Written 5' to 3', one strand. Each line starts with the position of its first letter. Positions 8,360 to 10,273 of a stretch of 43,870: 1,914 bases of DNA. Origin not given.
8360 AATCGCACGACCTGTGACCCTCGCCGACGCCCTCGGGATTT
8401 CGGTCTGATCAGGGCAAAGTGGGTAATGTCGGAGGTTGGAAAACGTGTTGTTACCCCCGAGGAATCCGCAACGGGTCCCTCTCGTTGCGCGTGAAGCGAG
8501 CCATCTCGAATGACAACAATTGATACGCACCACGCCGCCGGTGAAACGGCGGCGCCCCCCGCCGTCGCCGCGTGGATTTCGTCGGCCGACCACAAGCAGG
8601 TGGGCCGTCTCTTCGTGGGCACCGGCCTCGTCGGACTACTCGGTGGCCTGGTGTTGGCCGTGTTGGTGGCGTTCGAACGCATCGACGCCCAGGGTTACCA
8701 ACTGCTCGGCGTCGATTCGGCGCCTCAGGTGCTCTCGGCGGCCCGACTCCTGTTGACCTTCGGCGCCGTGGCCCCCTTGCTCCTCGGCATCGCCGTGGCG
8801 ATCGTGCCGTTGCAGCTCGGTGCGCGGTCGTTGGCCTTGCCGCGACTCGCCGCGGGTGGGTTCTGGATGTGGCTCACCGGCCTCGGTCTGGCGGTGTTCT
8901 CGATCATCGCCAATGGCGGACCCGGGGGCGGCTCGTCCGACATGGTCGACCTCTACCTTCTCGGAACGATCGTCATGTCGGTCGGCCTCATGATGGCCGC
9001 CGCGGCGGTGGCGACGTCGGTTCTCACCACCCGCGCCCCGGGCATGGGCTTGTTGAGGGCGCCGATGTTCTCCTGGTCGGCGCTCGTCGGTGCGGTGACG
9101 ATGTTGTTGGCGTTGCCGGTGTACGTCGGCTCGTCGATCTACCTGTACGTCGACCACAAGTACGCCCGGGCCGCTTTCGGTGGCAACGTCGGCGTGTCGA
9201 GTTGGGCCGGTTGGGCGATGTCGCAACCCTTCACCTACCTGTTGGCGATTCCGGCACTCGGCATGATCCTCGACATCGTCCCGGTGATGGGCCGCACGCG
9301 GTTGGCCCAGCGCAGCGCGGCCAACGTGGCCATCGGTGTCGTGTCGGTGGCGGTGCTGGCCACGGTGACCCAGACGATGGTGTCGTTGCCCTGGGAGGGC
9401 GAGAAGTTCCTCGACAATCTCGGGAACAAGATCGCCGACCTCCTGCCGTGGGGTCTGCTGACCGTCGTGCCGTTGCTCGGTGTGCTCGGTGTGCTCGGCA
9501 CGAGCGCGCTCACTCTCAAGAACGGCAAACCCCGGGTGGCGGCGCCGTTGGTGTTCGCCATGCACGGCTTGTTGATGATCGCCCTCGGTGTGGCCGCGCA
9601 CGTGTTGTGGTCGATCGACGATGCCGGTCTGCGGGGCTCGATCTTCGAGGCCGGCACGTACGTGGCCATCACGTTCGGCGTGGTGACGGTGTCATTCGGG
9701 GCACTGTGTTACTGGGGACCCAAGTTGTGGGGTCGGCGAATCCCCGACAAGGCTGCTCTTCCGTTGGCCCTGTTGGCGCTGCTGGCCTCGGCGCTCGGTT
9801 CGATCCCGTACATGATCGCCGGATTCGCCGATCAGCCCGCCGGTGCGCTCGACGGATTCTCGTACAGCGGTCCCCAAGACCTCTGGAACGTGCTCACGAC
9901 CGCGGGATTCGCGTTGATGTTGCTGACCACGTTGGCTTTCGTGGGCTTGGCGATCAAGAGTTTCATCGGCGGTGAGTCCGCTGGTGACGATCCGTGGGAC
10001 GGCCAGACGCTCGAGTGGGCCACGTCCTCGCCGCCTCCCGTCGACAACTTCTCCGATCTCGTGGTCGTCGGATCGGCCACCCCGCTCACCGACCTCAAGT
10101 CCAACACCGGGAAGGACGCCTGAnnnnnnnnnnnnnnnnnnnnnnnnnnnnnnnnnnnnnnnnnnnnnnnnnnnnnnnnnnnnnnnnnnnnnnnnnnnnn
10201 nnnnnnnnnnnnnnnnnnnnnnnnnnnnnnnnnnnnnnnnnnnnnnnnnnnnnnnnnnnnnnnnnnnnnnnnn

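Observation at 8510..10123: Subunit I homolog with all six metal-ligand histidines and the D/K-channel residues substituted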

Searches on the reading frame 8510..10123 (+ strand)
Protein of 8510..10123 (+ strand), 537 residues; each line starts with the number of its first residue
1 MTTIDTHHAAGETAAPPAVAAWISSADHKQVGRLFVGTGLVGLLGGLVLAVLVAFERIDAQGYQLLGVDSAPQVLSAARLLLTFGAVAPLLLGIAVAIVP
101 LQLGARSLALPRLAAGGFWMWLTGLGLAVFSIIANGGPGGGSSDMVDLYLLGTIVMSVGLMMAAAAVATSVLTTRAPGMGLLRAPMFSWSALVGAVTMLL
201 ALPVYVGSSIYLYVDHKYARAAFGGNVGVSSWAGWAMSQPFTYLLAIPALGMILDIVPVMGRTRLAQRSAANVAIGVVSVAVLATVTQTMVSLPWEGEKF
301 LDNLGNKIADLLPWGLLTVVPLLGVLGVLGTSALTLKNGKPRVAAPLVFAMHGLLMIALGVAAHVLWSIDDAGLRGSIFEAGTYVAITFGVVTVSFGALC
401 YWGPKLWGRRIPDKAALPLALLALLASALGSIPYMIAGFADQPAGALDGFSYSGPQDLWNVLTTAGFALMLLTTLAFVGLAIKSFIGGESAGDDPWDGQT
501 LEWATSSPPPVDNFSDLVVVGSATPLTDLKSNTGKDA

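Call 3: search_protein_families(library=pfam, proteins=[window:8510-10123:+], max_evalue=0.01)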
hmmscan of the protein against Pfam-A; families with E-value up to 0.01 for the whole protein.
window:8510-10123:+ (537 aa): 1 family
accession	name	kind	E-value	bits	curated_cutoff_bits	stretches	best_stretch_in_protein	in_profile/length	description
PF00115.25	COX1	-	3e-30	105.9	34.8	1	31-466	2-433/436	Cytochrome C and Quinol oxidase polypeptide I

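Call 5: find_homologous_proteins(query=window:8510-10123:+, max_evalue=0.00001)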
Query window:8510-10123:+ (537 aa): 1333 proteins with E <= 0.00001 among 8000 candidates; the best 120 are listed.
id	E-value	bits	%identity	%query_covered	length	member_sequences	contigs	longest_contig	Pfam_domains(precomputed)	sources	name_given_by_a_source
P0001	0.0e+0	1136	99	100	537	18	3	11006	PF00115.26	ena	-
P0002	0.0e+0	1044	89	100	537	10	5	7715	PF00115.26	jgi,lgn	jgi:heme/copper-type cytochrome/quinol oxidase subunit 1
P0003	0.0e+0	1024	88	100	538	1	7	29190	PF00115.26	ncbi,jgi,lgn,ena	ncbi:MAG: cbb3-type cytochrome c oxidase subunit I [Ilumatobacteraceae bacterium]|jgi:heme/copper-ty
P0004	0.0e+0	1022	88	100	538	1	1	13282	PF00115.26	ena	-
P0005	0.0e+0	1021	88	100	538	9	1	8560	PF00115.26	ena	-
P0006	0.0e+0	1020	88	100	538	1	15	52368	PF00115.26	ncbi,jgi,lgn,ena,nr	ncbi:MAG: hypothetical protein EBX99_03060 [Acidimicrobiia bacterium]|jgi:heme/copper-type cytochrom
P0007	0.0e+0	1019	88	100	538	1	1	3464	PF00115.26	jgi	jgi:heme/copper-type cytochrome/quinol oxidase subunit 1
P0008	0.0e+0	1019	87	100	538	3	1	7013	PF00115.26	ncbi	-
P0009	0.0e+0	1019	88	100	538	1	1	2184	PF00115.26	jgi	-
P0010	0.0e+0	1018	88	100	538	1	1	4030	PF00115.26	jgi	-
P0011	0.0e+0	1018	88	100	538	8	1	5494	PF00115.26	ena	-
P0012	0.0e+0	1017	88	100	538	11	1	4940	PF00115.26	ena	-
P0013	0.0e+0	1017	88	100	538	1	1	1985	PF00115.26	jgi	-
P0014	0.0e+0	1013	87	100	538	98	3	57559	PF00115.26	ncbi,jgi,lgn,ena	jgi:heme/copper-type cytochrome/quinol oxidase subunit 1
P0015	1.7e-295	999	86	100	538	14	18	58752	PF00115.26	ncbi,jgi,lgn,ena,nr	ncbi:MAG: cbb3-type cytochrome c oxidase subunit I [Ilumatobacteraceae bacterium]|jgi:heme/copper-ty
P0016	2.5e-295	999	86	100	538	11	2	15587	PF00115.26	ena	-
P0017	1.4e-291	986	84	100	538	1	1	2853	PF00115.26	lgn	-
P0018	9.0e-289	977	85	99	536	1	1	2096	PF00115.26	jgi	jgi:heme/copper-type cytochrome/quinol oxidase subunit 1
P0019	3.7e-248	843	72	100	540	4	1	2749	PF00115.26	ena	-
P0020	8.1e-247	839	71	100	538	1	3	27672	PF00115.26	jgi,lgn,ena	-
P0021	9.0e-247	838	70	100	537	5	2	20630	PF00115.26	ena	-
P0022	1.7e-246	837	70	100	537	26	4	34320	PF00115.26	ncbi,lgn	-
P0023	4.0e-246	836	70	100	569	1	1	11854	PF00115.26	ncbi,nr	ncbi:MAG: hypothetical protein FGM45_04710 [Actinobacteria bacterium]|nr:hypothetical protein [Actin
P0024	7.1e-246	835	70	100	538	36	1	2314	PF00115.26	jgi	jgi:heme/copper-type cytochrome/quinol oxidase subunit 1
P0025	7.9e-246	835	71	100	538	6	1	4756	PF00115.26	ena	-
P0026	9.1e-246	835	70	99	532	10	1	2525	PF00115.26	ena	-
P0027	1.0e-245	835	71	100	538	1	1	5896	PF00115.26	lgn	-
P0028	1.1e-245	835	70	100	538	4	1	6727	PF00115.26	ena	-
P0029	1.2e-245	835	70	100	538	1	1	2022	PF00115.26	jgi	-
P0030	1.7e-241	821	71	100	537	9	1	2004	PF00115.26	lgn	-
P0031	1.7e-241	821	70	100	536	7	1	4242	PF00115.26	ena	-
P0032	2.9e-240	817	70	100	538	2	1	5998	PF00115.26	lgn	-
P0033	2.6e-238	810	68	99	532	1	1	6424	PF00115.26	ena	-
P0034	5.2e-238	810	71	100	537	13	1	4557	PF00115.26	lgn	-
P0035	5.7e-238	809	69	100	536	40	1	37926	PF00115.26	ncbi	-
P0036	2.2e-237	807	70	100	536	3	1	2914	PF00115.26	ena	-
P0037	1.1e-236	805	68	100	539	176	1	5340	PF00115.26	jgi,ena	jgi:heme/copper-type cytochrome/quinol oxidase subunit 1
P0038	2.8e-236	804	69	100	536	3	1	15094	PF00115.26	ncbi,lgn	-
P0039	3.2e-236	804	69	100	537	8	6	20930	PF00115.26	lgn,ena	-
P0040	5.0e-236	803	70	100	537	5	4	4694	PF00115.26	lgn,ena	-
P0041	5.8e-236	803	66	100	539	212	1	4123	PF00115.26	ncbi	-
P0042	1.1e-235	802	68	100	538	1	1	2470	PF00115.26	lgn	-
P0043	5.2e-235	800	68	100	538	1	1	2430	PF00115.26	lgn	-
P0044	7.9e-235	799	69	100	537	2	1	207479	PF00115.26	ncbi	-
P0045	1.7e-234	798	67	100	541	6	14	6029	PF00115.26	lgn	-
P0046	6.8e-234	796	66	100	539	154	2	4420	PF00115.26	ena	-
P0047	2.5e-233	794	66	100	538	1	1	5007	PF00115.26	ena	-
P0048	9.9e-233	792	67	100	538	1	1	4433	PF00115.26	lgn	-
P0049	9.4e-232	789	68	100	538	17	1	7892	PF00115.26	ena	-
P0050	1.7e-231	788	67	100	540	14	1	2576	PF00115.26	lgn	-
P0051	5.0e-231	786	66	100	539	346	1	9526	PF00115.26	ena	-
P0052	1.2e-230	785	67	100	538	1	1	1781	PF00115.26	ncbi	-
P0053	5.2e-230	783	66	100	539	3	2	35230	PF00115.26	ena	-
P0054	1.6e-229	782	67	100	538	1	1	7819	PF00115.26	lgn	-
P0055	2.2e-229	781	67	100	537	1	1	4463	PF00115.26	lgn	-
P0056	4.0e-229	780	67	99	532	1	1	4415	PF00115.26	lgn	-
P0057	5.6e-229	780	67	100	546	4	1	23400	PF00115.26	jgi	-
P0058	1.4e-228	778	65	100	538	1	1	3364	PF00115.26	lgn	-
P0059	8.9e-228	776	65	100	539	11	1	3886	PF00115.26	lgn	-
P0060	5.1e-226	770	65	100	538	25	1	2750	PF00115.26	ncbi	ncbi:MAG: hypothetical protein RLZ37_1625 [Actinomycetota bacterium]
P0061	5.5e-225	767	66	100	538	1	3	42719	PF00115.26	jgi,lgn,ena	jgi:heme/copper-type cytochrome/quinol oxidase subunit 1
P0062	6.2e-225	766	66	100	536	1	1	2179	PF00115.26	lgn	-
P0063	7.3e-225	766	66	100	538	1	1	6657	PF00115.26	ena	-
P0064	1.9e-224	765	65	100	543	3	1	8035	PF00115.26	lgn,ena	-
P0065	7.8e-224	763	64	100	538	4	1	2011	PF00115.26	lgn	-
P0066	1.1e-223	762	64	100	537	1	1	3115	PF00115.26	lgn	-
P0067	1.2e-223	762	65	100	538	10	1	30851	PF00115.26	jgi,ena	-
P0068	9.9e-222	756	64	100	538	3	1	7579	PF00115.26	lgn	-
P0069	1.8e-221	755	64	100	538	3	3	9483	PF00115.26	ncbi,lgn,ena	-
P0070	3.8e-215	734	63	100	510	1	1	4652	PF00115.26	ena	-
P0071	6.5e-202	690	62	100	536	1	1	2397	PF00115.26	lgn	-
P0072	1.4e-198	679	60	100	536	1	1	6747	PF00115.26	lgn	-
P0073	1.8e-194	666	60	100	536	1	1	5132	PF00115.26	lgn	-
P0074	7.4e-191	654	58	100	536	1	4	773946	PF00115.26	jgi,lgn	jgi:cytochrome o ubiquinol oxidase subunit 1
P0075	3.6e-181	622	55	100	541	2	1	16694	PF00115.26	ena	-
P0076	5.2e-179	615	55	100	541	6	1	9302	PF00115.26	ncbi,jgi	jgi:heme/copper-type cytochrome/quinol oxidase subunit 1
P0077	1.6e-175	603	56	99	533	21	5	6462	PF00115.26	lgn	-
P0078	7.6e-175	601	54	99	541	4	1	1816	PF00115.26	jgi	jgi:heme/copper-type cytochrome/quinol oxidase subunit 1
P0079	2.2e-174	600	54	100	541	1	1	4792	PF00115.26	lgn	-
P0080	3.4e-174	599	69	72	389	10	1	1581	PF00115.26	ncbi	ncbi:MAG: cbb3-type cytochrome c oxidase subunit I, partial [Ilumatobacteraceae bacterium]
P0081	4.1e-171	589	53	100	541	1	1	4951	PF00115.26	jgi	jgi:heme/copper-type cytochrome/quinol oxidase subunit 1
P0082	2.0e-168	580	52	99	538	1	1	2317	PF00115.26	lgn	-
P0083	4.1e-166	572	52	100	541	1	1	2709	PF00115.26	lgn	-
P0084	7.9e-165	568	69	70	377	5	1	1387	PF00115.26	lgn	-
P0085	8.4e-163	561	51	100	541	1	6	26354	PF00115.26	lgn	-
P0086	8.7e-163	561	52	99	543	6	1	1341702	PF00115.26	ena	-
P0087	2.2e-162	560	52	99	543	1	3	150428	PF00115.26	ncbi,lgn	ncbi:MAG: cbb3-type cytochrome c oxidase subunit I [Acidimicrobiia bacterium]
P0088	1.2e-161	557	51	99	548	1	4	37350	PF00115.26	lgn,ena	-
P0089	6.3e-161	555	52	99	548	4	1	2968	PF00115.26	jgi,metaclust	metaclust:\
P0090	8.9e-161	555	54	99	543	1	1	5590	PF00115.26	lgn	-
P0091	8.7e-160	551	52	100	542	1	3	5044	PF00115.26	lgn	-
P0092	9.2e-160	551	52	100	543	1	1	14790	PF00115.26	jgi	jgi:heme/copper-type cytochrome/quinol oxidase subunit 1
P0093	1.3e-159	551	51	99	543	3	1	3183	PF00115.26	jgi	jgi:heme/copper-type cytochrome/quinol oxidase subunit 1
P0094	1.3e-159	551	50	100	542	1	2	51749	PF00115.26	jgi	jgi:heme/copper-type cytochrome/quinol oxidase subunit 1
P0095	1.3e-158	547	52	97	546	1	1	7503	PF00115.26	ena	-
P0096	1.4e-158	547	51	99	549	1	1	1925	PF00115.26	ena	-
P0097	1.5e-158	547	52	97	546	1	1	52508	PF00115.26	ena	-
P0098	2.0e-158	547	52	97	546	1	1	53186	PF00115.26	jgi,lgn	-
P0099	2.8e-158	546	52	97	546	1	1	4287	PF00115.26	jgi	-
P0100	3.5e-158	546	51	100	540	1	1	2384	PF00115.26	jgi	jgi:heme/copper-type cytochrome/quinol oxidase subunit 1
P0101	6.0e-158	545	51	99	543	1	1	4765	PF00115.26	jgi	jgi:heme/copper-type cytochrome/quinol oxidase subunit 1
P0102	6.1e-158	545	51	99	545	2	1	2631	PF00115.26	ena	-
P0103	6.7e-158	545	52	97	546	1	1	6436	PF00115.26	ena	-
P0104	7.0e-158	545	52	97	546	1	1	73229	PF00115.26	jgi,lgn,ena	-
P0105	7.1e-158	545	52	99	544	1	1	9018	PF00115.26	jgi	jgi:heme/copper-type cytochrome/quinol oxidase subunit 1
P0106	8.6e-158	545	52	99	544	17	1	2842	PF00115.26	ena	-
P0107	9.6e-158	545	51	99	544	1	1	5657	PF00115.26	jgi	jgi:heme/copper-type cytochrome/quinol oxidase subunit 1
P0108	1.3e-157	544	50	99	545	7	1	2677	PF00115.26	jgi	jgi:heme/copper-type cytochrome/quinol oxidase subunit 1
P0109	2.0e-157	544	50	99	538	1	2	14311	PF00115.26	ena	-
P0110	2.2e-157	543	50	100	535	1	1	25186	PF00115.26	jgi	jgi:heme/copper-type cytochrome/quinol oxidase subunit 1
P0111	2.4e-157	543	52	97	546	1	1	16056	PF00115.26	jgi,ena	-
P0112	2.5e-157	543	52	99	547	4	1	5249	PF00115.26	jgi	jgi:heme/copper-type cytochrome/quinol oxidase subunit 1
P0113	3.0e-157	543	51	99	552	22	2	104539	PF00115.26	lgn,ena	-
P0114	3.3e-157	543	51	100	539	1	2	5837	PF00115.26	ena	-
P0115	4.1e-157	543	51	100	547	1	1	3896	PF00115.26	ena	-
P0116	4.5e-157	542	50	100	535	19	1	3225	PF00115.26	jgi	-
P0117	5.0e-157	542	52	100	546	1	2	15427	PF00115.26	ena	-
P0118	5.4e-157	542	50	100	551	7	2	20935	PF00115.26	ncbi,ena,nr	ncbi:MAG: putative cytochrome c oxidase subunit I [Acidimicrobiaceae bacterium]|nr:MAG: putative cyt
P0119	6.6e-157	542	52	99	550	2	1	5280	PF00115.26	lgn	-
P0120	7.3e-157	542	50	99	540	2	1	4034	PF00115.26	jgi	jgi:heme/copper-type cytochrome/quinol oxidase subunit 1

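Call 6: search_protein_families(library=ncbifam, proteins=[window:8510-10123:+], max_evalue=0.01)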
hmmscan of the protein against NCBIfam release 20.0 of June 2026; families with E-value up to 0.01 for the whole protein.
window:8510-10123:+ (537 aa): 6 families
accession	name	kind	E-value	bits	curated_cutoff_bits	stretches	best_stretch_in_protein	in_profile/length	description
TIGR02891.1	CtaD_CoxA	equivalog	2e-54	185.1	670.75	1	22-517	1-501/504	cytochrome c oxidase subunit I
NF050116.1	cyt_aa3_Actin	exception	5.8e-46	157.4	880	1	22-530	2-517/522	aa3-type cytochrome oxidase subunit I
TIGR02882.1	QoxB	equivalog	3.4e-43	148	1015.5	1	21-534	43-564/643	cytochrome aa3 quinol oxidase subunit I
TIGR02843.1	CyoB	equivalog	1e-39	136.5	1020.35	1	21-531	46-568/646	cytochrome o ubiquinol oxidase subunit I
NF011592.0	PRK15017.1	equivalog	7.7e-30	104.2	1271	1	21-520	47-558/663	cytochrome o ubiquinol oxidase subunit I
NF006218.0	PRK08343.1-4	subfamily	0.0056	15.6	383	0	325-385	247-308/392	preprotein translocase subunit SecD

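Call 9: find_encoding_contigs(protein=P0086, flank=8000, max_places=2)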
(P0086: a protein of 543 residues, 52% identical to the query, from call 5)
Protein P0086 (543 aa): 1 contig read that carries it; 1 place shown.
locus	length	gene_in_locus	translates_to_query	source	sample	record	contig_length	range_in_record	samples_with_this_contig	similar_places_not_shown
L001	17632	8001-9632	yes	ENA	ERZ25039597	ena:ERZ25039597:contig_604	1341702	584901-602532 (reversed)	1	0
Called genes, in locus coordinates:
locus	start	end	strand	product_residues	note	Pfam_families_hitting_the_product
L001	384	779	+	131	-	-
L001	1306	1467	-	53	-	-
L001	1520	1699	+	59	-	-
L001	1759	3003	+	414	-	-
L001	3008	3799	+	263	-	-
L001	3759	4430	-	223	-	-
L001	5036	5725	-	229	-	-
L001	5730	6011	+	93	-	PF02645:DegV (weak)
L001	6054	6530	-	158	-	PF09438:DUF2017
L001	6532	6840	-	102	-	PF02617:ClpS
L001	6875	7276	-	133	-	-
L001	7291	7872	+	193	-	PF01040:UbiA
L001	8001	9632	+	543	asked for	PF00115:COX1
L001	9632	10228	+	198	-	PF00510:COX3 (weak)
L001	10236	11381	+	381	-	-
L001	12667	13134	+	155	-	PF00115:COX1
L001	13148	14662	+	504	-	PF00115:COX1, PF12270:Cyt_c_ox_IV (weak)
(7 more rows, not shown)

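Call 10: find_encoding_contigs(protein=P0074, flank=8000, max_places=2)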
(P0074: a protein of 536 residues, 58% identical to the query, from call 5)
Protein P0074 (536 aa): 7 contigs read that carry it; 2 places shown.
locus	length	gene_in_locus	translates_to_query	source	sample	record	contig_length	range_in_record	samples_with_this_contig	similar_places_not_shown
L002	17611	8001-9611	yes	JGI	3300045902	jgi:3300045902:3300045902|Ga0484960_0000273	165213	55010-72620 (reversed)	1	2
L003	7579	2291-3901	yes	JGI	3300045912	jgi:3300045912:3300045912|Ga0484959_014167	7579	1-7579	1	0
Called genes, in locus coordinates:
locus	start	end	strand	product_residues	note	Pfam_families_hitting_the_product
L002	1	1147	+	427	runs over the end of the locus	PF00206:Lyase_1, PF10397:ADSL_C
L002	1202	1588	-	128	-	-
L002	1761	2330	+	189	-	-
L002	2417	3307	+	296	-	PF00582:Usp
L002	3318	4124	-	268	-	PF00378:ECH_1, PF16113:ECH_2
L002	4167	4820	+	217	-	PF03006:HlyIII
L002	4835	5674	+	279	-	PF13622:4HBT_3, PF20789:4HBT_3C, PF02551:Acyl_CoA_thio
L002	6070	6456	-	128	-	PF09438:DUF2017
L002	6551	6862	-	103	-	PF02617:ClpS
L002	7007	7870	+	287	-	PF01040:UbiA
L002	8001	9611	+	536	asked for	PF00115:COX1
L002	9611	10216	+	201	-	PF00510:COX3 (weak)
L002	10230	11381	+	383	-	-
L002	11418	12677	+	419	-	PF02790:COX2_TM, PF00116:COX2, PF00034:Cytochrom_C (faint), PF13442:Cytochrome_CBB3 (faint)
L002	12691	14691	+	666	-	PF00115:COX1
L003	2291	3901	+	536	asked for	PF00115:COX1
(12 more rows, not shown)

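Call 26: predict_structure(alignment_id=A1)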
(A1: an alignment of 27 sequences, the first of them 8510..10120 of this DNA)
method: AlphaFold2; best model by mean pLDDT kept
length: 537 residues; sequences in the alignment: 27
mean_pLDDT: 81.3   pTM: 0.85
mean pLDDT of the five models: 81.3, 80.7, 78.6, 76.6, 76.1
residues with pLDDT >= 90: 240; 70-90: 184; 50-70: 62; < 50: 51
segments of 3 or more residues with pLDDT < 50: 1-14, 503-522, 524-537
pLDDT, mean of each block of 10 residues (from residue 1): 31 53 75 94 96 86 72 87 95 94 82 94 95 83 88 94 96 80 87 94 89 80 54 61 89 92 84 92 79 70 71 88 95 88 91 96 90 85 94 96 83 93 96 92 74 78 96 97 82 60 45 39 46 36
secondary structure, 60 per line:
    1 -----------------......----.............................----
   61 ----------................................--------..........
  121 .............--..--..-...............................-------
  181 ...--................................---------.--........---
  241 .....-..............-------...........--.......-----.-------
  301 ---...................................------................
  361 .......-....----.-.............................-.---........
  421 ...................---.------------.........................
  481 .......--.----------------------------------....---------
elements in order: H18-23 H28-56 H71-102 H111-133 H143-173 H186-217 H230-237 H241-245 H247-260 H268-278 H281-287 H304-338 H345-367 H379-407 H413-439 H456-487 H525-528

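Call 30: fold_search(model_id=the predicted structure, library=pdb)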
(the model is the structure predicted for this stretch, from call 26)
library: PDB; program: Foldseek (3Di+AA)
matches with E <= 10: 627; with E <= 0.001: 85
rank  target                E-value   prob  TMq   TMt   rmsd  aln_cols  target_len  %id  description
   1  9gy6_F                1.7e-20  1.00  0.79  0.77   4.9       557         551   24  Mycobacterial cytochrome bc1:aa3 with inhibitor (released 2025-04-09)
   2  7qhm_D                1.4e-19  1.00  0.81  0.76   5.2       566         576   24  Cytochrome bcc-aa3 supercomplex (respiratory supercomplex III2/IV2) from Corynebacterium glutamicum (stigmatellin and  (released 2022-05-18)
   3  7q21_D                1.7e-19  1.00  0.79  0.75   5.7       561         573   23  III2-IV2 respiratory supercomplex from Corynebacterium glutamicum (released 2022-02-02)
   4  1ar1_A                2.2e-19  1.00  0.79  0.80   4.4       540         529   22  Structure at 2.7 Angstrom Resolution of the Paracoccus Denitrificans two-subunit Cytochrome C Oxidase Complexed with a (released 1998-02-11)
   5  6adq_F                4.6e-19  1.00  0.81  0.78   4.9       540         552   25  Respiratory Complex CIII2CIV2SOD2 from Mycobacterium smegmatis (released 2018-11-14)
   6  9buh_Ak               5.0e-19  1.00  0.78  0.81   4.9       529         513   20  Cryo-EM structure of respiratory supercomplex I III IV (released 2025-05-21)
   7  8hcr_F                6.0e-19  1.00  0.79  0.77   5.7       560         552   25  Cryo-EM structure of the Mycobacterium tuberculosis cytochrome bcc:aa3 supercomplex and a novel inhibitor targeting su (released 2023-05-03)
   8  7ate_A                1.0e-18  1.00  0.76  0.76   5.1       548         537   22  Cytochrome c oxidase structure in P-state (released 2021-12-01)
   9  8ugh_4A               1.0e-18  1.00  0.78  0.81   4.9       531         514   20  In-situ structure of typeA supercomplex with lipids in respiratory chain (composite) (released 2024-06-19)
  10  7n9z_F                1.6e-18  1.00  0.78  0.64   5.5       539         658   23  E. coli cytochrome bo3 in MSP nanodisc (released 2021-09-01)
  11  2gsm_C                1.7e-18  1.00  0.77  0.77   4.8       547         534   21  Catalytic Core (Subunits I and II) of Cytochrome c oxidase from Rhodobacter sphaeroides (released 2006-10-10)
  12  7cub_A                2.1e-18  1.00  0.77  0.63   4.8       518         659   22  2.55-Angstrom Cryo-EM structure of Cytochrome bo3 from Escherichia coli in Native Membrane (released 2021-08-25)
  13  1qle_A                2.3e-18  1.00  0.79  0.79   4.6       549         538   22  CRYO-STRUCTURE OF THE PARACOCCUS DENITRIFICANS FOUR-SUBUNIT CYTOCHROME C OXIDASE IN THE COMPLETELY OXIDIZED STATE COMP (released 1999-12-02)
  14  9fks_g                3.0e-18  1.00  0.78  0.77   5.1       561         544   22  Respiratory supercomplex CIII2-CIV2 from alphaproteobacterium (released 2025-12-17)
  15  8ovc_L                3.4e-18  1.00  0.78  0.76   5.6       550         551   25  Respiratory supercomplex (III2-IV2) from Mycobacterium smegmatis (released 2024-07-17)
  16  6hwh_Q                3.7e-18  1.00  0.80  0.78   4.9       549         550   26  Structure of a functional obligate respiratory supercomplex from Mycobacterium smegmatis (released 2018-11-07)
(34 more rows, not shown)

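Call 38: search_protein_representatives(alignment_id=A1)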
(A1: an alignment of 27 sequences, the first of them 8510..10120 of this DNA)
Query: 27 sequences, 541 profile positions. Proteins with E-value up to 0.001 (for the whole library): 8234; up to 1e-10: 2986; up to 1e-30: 546. The best 150 are listed.
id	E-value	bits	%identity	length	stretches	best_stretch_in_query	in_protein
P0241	9.0e-213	724.2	-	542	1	1-539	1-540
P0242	1.6e-199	680.5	-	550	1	1-537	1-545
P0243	8.6e-189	645.1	-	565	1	1-538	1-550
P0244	3.3e-188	643.1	-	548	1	1-539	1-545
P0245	2.6e-181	620.4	-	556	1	1-538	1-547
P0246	3.4e-169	580.4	-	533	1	1-537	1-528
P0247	3.9e-168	576.9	-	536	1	1-539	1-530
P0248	2.2e-167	574.4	-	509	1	8-495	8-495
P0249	5.6e-167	573.1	-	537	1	1-538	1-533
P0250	1.2e-163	562.1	-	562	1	1-539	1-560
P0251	7.9e-159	546.2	-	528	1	1-538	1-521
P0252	2.1e-155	534.9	-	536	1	1-538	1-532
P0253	1.2e-154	532.4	-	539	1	14-537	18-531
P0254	2.0e-151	521.7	-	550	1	1-537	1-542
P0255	4.1e-151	520.7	-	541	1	1-540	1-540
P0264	5.2e-133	461.0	-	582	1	15-539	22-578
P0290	5.9e-103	361.8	-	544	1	7-537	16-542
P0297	3.0e-98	346.2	-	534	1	1-538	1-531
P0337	7.4e-87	308.6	-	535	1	21-537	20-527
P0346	1.3e-82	294.7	-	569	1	1-533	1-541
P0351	5.8e-81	289.2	-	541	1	1-537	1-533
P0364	9.8e-78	278.5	-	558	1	29-536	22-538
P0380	4.4e-73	263.2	-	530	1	21-537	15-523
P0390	1.4e-70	254.9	-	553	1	22-537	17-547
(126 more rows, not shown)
